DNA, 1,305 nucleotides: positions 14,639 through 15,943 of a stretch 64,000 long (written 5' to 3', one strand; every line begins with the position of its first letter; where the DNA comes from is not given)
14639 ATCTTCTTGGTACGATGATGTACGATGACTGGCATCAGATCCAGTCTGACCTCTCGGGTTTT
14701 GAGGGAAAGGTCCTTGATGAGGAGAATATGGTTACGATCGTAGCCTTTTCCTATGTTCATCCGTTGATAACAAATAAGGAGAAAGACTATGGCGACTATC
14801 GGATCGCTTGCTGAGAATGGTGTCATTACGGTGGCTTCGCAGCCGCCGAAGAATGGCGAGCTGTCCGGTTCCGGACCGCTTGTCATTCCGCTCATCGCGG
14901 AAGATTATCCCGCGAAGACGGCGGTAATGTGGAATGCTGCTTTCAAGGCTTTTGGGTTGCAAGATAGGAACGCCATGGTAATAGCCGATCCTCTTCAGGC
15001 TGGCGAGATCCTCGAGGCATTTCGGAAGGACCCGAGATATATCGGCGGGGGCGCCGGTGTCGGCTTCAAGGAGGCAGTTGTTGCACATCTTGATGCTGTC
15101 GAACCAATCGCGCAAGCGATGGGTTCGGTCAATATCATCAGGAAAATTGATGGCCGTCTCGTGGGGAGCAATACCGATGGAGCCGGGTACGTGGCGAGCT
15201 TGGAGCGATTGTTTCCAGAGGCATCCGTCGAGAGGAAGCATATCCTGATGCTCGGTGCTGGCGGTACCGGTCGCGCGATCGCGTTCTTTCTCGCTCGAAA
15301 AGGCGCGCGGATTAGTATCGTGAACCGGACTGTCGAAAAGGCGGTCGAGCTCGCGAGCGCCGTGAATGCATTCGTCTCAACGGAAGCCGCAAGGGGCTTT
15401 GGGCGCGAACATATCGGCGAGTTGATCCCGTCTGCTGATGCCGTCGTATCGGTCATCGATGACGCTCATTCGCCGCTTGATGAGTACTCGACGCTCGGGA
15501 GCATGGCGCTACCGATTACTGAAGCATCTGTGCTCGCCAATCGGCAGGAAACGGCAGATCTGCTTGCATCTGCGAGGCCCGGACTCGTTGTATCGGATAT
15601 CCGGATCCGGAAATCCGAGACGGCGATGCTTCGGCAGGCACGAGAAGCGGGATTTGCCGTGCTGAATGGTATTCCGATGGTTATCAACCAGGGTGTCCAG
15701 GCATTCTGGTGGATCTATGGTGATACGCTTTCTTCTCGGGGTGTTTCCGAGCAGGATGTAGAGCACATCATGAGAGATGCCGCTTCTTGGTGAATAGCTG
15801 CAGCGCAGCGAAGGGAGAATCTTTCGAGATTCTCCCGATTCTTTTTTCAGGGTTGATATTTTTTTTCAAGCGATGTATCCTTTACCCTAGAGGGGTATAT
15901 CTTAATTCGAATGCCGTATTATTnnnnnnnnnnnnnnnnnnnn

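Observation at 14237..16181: CsoR/RcnR-family repressor lacking the canonical His ligand, next to trxB, with TACCC-N-GGGTA palindromes in two upstream regions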

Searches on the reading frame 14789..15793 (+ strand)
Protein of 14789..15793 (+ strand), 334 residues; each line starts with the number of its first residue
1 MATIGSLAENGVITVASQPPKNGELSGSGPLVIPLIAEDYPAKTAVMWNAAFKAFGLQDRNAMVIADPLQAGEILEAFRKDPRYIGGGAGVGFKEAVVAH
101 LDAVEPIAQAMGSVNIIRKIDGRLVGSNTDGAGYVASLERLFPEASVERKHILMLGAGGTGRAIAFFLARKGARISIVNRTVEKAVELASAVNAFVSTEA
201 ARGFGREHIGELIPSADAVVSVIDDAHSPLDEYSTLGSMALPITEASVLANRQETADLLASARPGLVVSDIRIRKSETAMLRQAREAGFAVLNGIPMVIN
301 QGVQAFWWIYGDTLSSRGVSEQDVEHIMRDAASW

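Call 5: search_protein_families(library=pfam, proteins=[window:14789-15793:+], max_evalue=0.01)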
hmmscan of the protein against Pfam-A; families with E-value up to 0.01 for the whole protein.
window:14789-15793:+ (334 aa): 7 families
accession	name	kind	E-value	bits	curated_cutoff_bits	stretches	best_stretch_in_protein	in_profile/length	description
PF01488.26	Shikimate_DH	-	6e-09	36.5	24.3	1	146-223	9-83/138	Shikimate / quinate 5-dehydrogenase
PF08501.16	Shikimate_dh_N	-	2.3e-07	31.4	27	1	44-117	11-83/83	Shikimate dehydrogenase substrate binding domain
PF03435.24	Sacchrp_dh_NADP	-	3.1e-06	28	25.1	1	152-225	1-78/129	Saccharopine dehydrogenase NADP binding domain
PF00106.31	adh_short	-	0.0011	18.9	26.6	1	150-195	1-47/195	short chain dehydrogenase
PF03807.23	F420_oxidored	-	0.0016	19.4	21.6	1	152-198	2-50/94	NADP oxidoreductase coenzyme F420-dependent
PF03446.21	NAD_binding_2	-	0.0031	18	21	1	152-226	2-76/161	NAD binding domain of 6-phosphogluconate dehydrogenase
PF02826.25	2-Hacid_dh_C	-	0.0072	16.2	25.1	0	142-200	29-76/178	D-isomer specific 2-hydroxyacid dehydrogenase, NAD binding domain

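Call 18: search_protein_families(library=ncbifam, proteins=[window:14789-15793:+], max_evalue=0.1)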
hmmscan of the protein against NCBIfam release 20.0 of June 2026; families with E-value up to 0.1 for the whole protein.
window:14789-15793:+ (334 aa): 84 families (the best 25 are shown)
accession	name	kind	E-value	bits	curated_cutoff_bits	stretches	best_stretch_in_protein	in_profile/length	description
TIGR00507.1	aroE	equivalog_domain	6e-39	133.8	200.2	1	44-308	15-250/270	shikimate dehydrogenase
NF001319.0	PRK00258.3-3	equivalog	2.5e-34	118.6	252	2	45-198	22-172/279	shikimate dehydrogenase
NF009201.0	PRK12549.1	subfamily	3.6e-29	101.8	235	2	83-220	65-199/286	shikimate dehydrogenase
NF001312.0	PRK00258.1-4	equivalog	6e-29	101.2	295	1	53-311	33-265/285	shikimate dehydrogenase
NF001310.0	PRK00258.1-2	equivalog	1.4e-24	86.8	221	1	86-200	58-173/279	shikimate dehydrogenase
NF001313.0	PRK00258.2-1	equivalog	2.3e-24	86.4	431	1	43-307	23-270/290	shikimate dehydrogenase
NF001316.0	PRK00258.2-5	equivalog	3.4e-24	85.5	247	1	44-198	16-163/263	shikimate dehydrogenase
NF009200.0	PRK12548.1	subfamily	4e-24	85.5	432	1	42-315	22-279/289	shikimate dehydrogenase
NF001315.0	PRK00258.2-4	equivalog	1.7e-23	83.2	413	2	54-183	29-157/284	shikimate dehydrogenase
NF001322.0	PRK00258.3-6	equivalog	1.7e-22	80.1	285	1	45-311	21-251/272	shikimate dehydrogenase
NF001311.0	PRK00258.1-3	equivalog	3.2e-21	75.8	235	1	46-312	22-258/279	shikimate dehydrogenase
NF006802.0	PRK09310.1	equivalog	3.6e-21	75.5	598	1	73-194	256-377/477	bifunctional 3-dehydroquinate dehydratase/shikimate dehydrogenase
NF001314.0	PRK00258.2-2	equivalog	2.6e-20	72.7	248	1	46-309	24-270/290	shikimate dehydrogenase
NF010631.0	PRK14027.1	equivalog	2.4e-19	69.8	515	2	92-222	71-201/283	quinate/shikimate dehydrogenase (NAD+)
TIGR01809.1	Shik-DH-AROM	equivalog_domain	3.1e-15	56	196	1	46-306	22-265/282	shikimate dehydrogenase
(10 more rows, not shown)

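Call 62: find_homologous_proteins(query=window:14789-15793:+, max_evalue=1e-20)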
Query window:14789-15793:+ (334 aa): 177 proteins with E <= 1e-20 among 8000 candidates; the best 120 are listed.
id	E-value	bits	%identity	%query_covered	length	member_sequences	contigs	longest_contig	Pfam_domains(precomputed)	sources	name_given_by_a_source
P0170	2.3e-210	715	100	100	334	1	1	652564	PF08501.17,PF03435.25,PF01488.27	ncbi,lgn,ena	-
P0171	3.2e-118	413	59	98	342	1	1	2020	PF08501.17,PF01488.27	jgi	jgi:shikimate 5-dehydrogenase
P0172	2.5e-117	410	60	98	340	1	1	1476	PF08501.17,PF01262.28,PF00106.32,PF01488.27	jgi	-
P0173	6.2e-117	408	59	99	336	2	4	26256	PF08501.17,PF01488.27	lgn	-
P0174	5.0e-115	402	58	99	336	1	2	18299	PF08501.17,PF01488.27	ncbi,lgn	-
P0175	6.6e-115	402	58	99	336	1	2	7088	PF08501.17,PF01488.27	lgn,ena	-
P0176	7.5e-113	395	55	99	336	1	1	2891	PF08501.17,PF01488.27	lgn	-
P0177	8.0e-112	392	58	99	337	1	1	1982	PF08501.17,PF01488.27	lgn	-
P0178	9.6e-112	391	58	98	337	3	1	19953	PF08501.17,PF01488.27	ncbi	-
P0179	3.0e-111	390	55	99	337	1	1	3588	PF08501.17,PF01488.27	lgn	-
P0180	4.0e-111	389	58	99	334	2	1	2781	PF08501.17,PF03435.25,PF01488.27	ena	-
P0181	1.0e-110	388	58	99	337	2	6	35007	PF08501.17,PF01488.27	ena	-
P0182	1.1e-110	388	56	98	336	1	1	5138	PF08501.17,PF01488.27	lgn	-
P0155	2.7e-110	387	56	98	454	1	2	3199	PF08501.17,PF01488.27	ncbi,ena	-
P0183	2.8e-110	387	55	99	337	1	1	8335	PF08501.17,PF01488.27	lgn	-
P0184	2.8e-110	387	58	99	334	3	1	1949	PF08501.17,PF03435.25,PF01488.27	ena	-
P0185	7.3e-110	385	56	99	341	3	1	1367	PF08501.17,PF01488.27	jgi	jgi:shikimate dehydrogenase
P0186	8.4e-110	385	55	99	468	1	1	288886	PF08501.17,PF01488.27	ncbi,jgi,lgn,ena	jgi:shikimate dehydrogenase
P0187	9.9e-110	385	55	99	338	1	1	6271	PF08501.17,PF01488.27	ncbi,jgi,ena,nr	ncbi:MAG TPA: hypothetical protein VMV38_01900 [Candidatus Paceibacterota bacterium]|nr:hypothetical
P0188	1.5e-109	384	56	99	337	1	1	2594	PF08501.17,PF03446.22,PF00106.32,PF01488.27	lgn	-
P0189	2.6e-109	383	56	99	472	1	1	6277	PF08501.17,PF01488.27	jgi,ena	-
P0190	3.6e-109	383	57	99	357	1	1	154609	PF08501.17,PF01488.27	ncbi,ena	-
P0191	7.1e-109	382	55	99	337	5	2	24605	PF08501.17,PF01488.27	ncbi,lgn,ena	-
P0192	1.7e-108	381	55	98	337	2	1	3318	PF08501.17,PF01488.27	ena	-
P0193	5.0e-108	379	57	99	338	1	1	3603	PF08501.17,PF01488.27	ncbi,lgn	-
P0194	8.5e-108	378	55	99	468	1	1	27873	PF08501.17,PF01488.27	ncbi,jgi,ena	jgi:shikimate dehydrogenase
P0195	1.6e-107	378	56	99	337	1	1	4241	PF08501.17,PF01488.27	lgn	-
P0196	3.3e-107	377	53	97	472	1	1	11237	PF08501.17,PF01488.27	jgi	-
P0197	4.2e-107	376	55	99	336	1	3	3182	PF08501.17,PF01488.27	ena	-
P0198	5.2e-107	376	56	99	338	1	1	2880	PF08501.17,PF01488.27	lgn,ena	-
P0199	6.5e-107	376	55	99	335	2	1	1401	PF08501.17,PF01488.27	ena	-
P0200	8.8e-107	375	54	99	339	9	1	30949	PF08501.17,PF01488.27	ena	-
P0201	1.3e-106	375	54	98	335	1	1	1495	PF08501.17,PF01488.27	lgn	-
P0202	3.5e-106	373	56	99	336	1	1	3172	PF08501.17,PF01488.27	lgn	-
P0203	4.0e-106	373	56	99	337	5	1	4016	PF08501.17,PF01488.27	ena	-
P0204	4.1e-106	373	56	99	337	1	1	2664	PF08501.17,PF01488.27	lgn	-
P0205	7.8e-106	372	54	98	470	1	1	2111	PF08501.17,PF01488.27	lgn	-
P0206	8.4e-106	372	54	99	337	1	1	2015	PF08501.17,PF01488.27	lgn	-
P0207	1.1e-105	372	56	99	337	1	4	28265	PF08501.17,PF01488.27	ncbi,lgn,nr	ncbi:MAG: hypothetical protein B7W98_00910 [Parcubacteria group bacterium 20-58-5]|nr:MAG: hypotheti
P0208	1.3e-105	371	54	99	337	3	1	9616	PF08501.17,PF01488.27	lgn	-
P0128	2.1e-105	371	56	96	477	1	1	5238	PF08501.17,PF01488.27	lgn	-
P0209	3.2e-105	370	54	99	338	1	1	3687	PF08501.17,PF01488.27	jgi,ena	jgi:shikimate dehydrogenase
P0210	3.7e-105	370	55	97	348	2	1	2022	PF08501.17,PF03435.25,PF01488.27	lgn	-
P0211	3.9e-105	370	56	99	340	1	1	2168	PF08501.17,PF03435.25,PF01488.27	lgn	-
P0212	2.9e-104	367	53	99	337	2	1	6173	PF08501.17,PF01488.27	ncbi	-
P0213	1.2e-103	365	53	99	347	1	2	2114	PF08501.17,PF03435.25,PF01488.27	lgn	-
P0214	1.4e-103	365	54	99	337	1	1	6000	PF08501.17,PF01488.27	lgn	-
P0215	2.8e-103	364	54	96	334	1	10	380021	PF08501.17,PF03435.25,PF01488.27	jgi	jgi:shikimate dehydrogenase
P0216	3.1e-103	363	55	99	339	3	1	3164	PF08501.17,PF01488.27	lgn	-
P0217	9.6e-103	362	53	99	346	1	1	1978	PF08501.17,PF03435.25,PF01488.27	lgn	-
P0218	2.9e-102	360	54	99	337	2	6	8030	PF08501.17,PF01488.27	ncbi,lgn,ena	-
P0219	3.3e-102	360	53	98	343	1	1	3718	PF08501.17,PF03446.22,PF01488.27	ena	-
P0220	7.7e-102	359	54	95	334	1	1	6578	PF08501.17,PF03446.22,PF01488.27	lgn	-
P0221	3.0e-101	357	53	99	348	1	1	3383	PF08501.17,PF03435.25,PF01488.27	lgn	-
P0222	3.4e-101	357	52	99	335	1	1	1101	PF08501.17,PF01488.27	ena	-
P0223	6.9e-101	356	54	99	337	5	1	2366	PF08501.17,PF01488.27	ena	-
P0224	6.9e-101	356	54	99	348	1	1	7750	PF08501.17,PF01488.27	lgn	-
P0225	3.7e-100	353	55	96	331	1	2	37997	PF08501.17,PF01488.27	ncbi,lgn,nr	ncbi:MAG: hypothetical protein KGI41_03520 [Patescibacteria group bacterium]|nr:hypothetical protein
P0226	9.7e-100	352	53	96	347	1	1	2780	PF08501.17,PF01488.27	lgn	-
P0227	1.1e-99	352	53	99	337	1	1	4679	PF08501.17,PF01262.28,PF01488.27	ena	-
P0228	1.2e-99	352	53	99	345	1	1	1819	PF08501.17,PF01488.27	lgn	-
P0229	3.3e-99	350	52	99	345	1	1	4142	PF08501.17,PF01488.27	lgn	-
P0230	2.8e-98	347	53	95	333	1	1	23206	PF08501.17,PF01488.27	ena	-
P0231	8.5e-98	346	53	95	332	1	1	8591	PF08501.17,PF01488.27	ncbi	-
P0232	9.7e-98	345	52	98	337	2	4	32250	PF08501.17,PF01488.27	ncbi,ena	-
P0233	1.1e-97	345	52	95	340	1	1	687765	PF08501.17,PF03435.25,PF01488.27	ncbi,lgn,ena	-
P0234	1.1e-97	345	56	88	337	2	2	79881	PF08501.17,PF01488.27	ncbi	-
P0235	1.5e-97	345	54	95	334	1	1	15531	PF08501.17,PF01488.27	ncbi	-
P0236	5.8e-96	340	54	96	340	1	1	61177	PF08501.17,PF01488.27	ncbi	-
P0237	1.5e-95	338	54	94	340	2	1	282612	PF08501.17,PF01488.27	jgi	jgi:shikimate dehydrogenase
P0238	2.9e-94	334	58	83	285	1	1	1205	PF01488.27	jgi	jgi:shikimate dehydrogenase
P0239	4.5e-93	330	50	99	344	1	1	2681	PF08501.17,PF01488.27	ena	-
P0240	1.3e-92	329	51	99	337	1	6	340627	PF08501.17,PF01488.27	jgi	jgi:shikimate 5-dehydrogenase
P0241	1.4e-89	319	49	99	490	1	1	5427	PF08501.17,PF01488.27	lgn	-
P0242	2.2e-88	315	49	99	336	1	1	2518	PF13241.13,PF08501.17,PF01488.27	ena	-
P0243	1.0e-85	306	54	83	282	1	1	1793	PF08501.17,PF01488.27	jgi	jgi:shikimate 5-dehydrogenase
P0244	5.9e-85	303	48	96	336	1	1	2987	PF08501.17,PF01488.27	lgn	-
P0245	1.7e-81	292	47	100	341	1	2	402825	PF08501.17,PF01488.27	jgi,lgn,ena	jgi:shikimate dehydrogenase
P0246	3.2e-80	288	45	100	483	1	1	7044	PF08501.17,PF03435.25,PF03807.24,PF01488.27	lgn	-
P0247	2.4e-79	285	43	99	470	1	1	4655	PF08501.17,PF01488.27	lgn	-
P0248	2.4e-79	285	45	100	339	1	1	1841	PF08501.17,PF01488.27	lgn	-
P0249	2.6e-79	285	44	98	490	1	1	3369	PF08501.17,PF01488.27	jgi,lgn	jgi:shikimate dehydrogenase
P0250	2.9e-79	285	45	100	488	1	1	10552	PF08501.17,PF03435.25,PF01488.27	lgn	-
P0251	3.5e-79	285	44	100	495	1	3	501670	PF08501.17,PF01488.27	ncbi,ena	-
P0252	3.9e-79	284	44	100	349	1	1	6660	PF08501.17,PF02826.26,PF01488.27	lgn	-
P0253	4.1e-79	284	45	99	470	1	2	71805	PF08501.17,PF01488.27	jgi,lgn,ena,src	-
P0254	4.1e-79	284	43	99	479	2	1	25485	PF08501.17,PF01488.27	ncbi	-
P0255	4.6e-79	284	43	97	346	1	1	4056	PF08501.17,PF03435.25,PF01488.27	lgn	-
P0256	1.5e-78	282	43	100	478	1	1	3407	PF08501.17,PF02826.26,PF03435.25,PF01488.27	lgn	-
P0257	3.5e-78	281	43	100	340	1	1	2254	PF08501.17,PF01210.30,PF01488.27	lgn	-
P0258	3.8e-78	281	43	99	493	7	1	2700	PF08501.17,PF01488.27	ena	-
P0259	6.2e-78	280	42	100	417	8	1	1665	PF08501.17,PF01488.27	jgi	-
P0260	1.9e-77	279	45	98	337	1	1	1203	PF08501.17,PF01488.27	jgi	jgi:shikimate dehydrogenase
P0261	2.3e-77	279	47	90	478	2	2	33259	PF08501.17,PF01488.27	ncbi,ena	-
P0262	3.3e-77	278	43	100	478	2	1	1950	PF08501.17,PF03435.25,PF01488.27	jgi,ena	-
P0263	7.5e-77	277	43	99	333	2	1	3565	PF08501.17,PF01488.27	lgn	-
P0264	1.1e-76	276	42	100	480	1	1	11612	PF08501.17,PF02826.26,PF03435.25,PF01488.27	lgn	-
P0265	4.0e-76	274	43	99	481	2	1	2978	PF08501.17,PF03435.25,PF01488.27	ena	-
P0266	6.9e-76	274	45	96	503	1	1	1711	PF08501.17,PF01488.27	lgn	-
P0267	7.0e-76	274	43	97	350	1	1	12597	PF08501.17,PF01488.27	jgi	jgi:shikimate dehydrogenase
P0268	2.0e-75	272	42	99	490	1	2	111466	PF08501.17,PF01488.27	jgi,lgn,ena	jgi:shikimate dehydrogenase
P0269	3.2e-75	271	43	100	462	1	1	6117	PF08501.17,PF03435.25,PF01488.27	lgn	-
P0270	3.9e-75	271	44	99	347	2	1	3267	PF03435.25,PF01488.27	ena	-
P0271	4.2e-75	271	42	96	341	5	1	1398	PF08501.17,PF03435.25,PF01488.27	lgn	-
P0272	5.5e-75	271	45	99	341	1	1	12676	PF08501.17,PF01488.27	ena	-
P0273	5.8e-75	271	42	97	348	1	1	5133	PF08501.17,PF01488.27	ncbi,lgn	-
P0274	1.1e-74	270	43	99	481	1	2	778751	PF08501.17,PF02826.26,PF01488.27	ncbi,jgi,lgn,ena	ncbi:MAG: hypothetical protein WC725_03580 [Patescibacteria group bacterium]|jgi:shikimate dehydroge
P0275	1.9e-74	269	44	99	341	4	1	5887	PF08501.17,PF01488.27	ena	-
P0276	4.0e-74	268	42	99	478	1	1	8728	PF08501.17,PF02826.26,PF01488.27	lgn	-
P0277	4.0e-74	268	43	100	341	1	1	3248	PF08501.17,PF01488.27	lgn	-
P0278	4.2e-74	268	42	97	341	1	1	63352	PF08501.17,PF03435.25,PF01488.27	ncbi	-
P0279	4.9e-74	268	40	99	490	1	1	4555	PF08501.17,PF03435.25,PF01488.27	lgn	-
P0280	9.0e-74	267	44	99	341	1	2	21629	PF08501.17,PF01488.27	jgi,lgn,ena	-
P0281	1.2e-73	266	42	97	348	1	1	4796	PF08501.17,PF03435.25,PF01488.27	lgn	-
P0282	1.5e-73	266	40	98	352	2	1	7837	PF08501.17,PF01488.27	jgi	-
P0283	1.8e-73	266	42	99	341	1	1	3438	PF08501.17,PF03435.25,PF01488.27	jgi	jgi:shikimate dehydrogenase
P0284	3.0e-73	265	43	97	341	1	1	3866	PF08501.17,PF03435.25,PF01488.27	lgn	-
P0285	6.2e-73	264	44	98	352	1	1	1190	PF08501.17,PF03435.25,PF01488.27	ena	-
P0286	6.6e-73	264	42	94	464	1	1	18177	PF08501.17,PF01488.27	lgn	-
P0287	9.6e-73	263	42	100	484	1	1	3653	PF08501.17,PF03435.25,PF01488.27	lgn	-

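Call 63: find_encoding_contigs(protein=P0173, flank=3500, max_places=2)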
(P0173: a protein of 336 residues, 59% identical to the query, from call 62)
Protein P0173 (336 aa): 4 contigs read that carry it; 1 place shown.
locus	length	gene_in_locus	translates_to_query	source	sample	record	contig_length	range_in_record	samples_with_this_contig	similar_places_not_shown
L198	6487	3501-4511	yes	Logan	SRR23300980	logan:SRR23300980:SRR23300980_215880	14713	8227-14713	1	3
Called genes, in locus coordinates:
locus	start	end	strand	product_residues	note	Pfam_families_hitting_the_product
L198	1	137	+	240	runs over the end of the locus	-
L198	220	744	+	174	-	-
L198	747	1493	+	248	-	PF02424:ApbE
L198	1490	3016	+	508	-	PF00175:NAD_binding_1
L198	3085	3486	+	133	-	-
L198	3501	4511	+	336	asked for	PF08501:Shikimate_dh_N, PF01488:Shikimate_DH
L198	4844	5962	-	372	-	PF07508:Recombinase, PF13408:Zn_ribbon_recom (weak)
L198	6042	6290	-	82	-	-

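Call 64: find_encoding_contigs(protein=P0181, flank=3500, max_places=2)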
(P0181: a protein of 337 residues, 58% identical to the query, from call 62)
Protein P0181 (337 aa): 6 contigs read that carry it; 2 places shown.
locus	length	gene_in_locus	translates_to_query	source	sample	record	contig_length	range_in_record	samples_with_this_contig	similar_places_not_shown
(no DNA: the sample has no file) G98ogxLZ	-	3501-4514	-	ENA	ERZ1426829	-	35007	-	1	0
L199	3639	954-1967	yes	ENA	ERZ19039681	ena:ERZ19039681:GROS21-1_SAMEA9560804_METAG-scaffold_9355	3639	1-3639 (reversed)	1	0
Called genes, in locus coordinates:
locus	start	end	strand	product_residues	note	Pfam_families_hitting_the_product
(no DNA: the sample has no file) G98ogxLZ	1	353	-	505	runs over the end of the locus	PF00175:NAD_binding_1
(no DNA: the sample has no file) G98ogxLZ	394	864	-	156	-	-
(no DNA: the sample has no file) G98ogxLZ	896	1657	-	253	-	PF04205:FMN_bind (weak)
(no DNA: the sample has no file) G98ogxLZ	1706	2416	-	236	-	-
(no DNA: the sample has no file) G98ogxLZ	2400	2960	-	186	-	PF04542:Sigma70_r2, PF08281:Sigma70_r4_2, PF04545:Sigma70_r4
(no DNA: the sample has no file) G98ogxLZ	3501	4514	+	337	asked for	PF08501:Shikimate_dh_N, PF01488:Shikimate_DH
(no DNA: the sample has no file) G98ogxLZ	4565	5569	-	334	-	PF00389:2-Hacid_dh, PF02826:2-Hacid_dh_C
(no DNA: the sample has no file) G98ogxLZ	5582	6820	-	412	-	PF03952:Enolase_N, PF00113:Enolase_C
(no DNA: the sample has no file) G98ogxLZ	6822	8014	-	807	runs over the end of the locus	PF01326:PPDK_N, PF00391:PEP-utilizers, PF02896:PEP-utilizers_C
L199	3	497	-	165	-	?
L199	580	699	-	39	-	-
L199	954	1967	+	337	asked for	PF08501:Shikimate_dh_N, PF01488:Shikimate_DH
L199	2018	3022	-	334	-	PF00389:2-Hacid_dh, PF02826:2-Hacid_dh_C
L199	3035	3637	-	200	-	?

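Call 65: find_encoding_contigs(protein=P0186, flank=3500, max_places=2)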
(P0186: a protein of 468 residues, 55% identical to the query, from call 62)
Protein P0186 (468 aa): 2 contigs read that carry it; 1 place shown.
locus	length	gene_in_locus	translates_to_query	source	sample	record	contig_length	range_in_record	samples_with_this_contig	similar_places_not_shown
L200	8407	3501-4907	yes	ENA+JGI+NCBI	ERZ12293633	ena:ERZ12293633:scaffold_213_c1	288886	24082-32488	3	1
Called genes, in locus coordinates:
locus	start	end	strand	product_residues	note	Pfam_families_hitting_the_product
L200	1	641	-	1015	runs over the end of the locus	PF00873:ACR_tran, PF03176:MMPL (faint)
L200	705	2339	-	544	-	PF25917:BSH_RND (faint)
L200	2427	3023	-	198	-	-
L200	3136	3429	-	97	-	PF12802:MarR_2, PF12840:HTH_20 (weak), PF01022:HTH_5, PF01978:TrmB (weak)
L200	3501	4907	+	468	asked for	PF08501:Shikimate_dh_N, PF01488:Shikimate_DH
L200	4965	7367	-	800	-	PF07581:Glug (faint), PF01471:PG_binding_1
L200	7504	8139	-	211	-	PF00300:His_Phos_1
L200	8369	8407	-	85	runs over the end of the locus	PF26604:CBU_0592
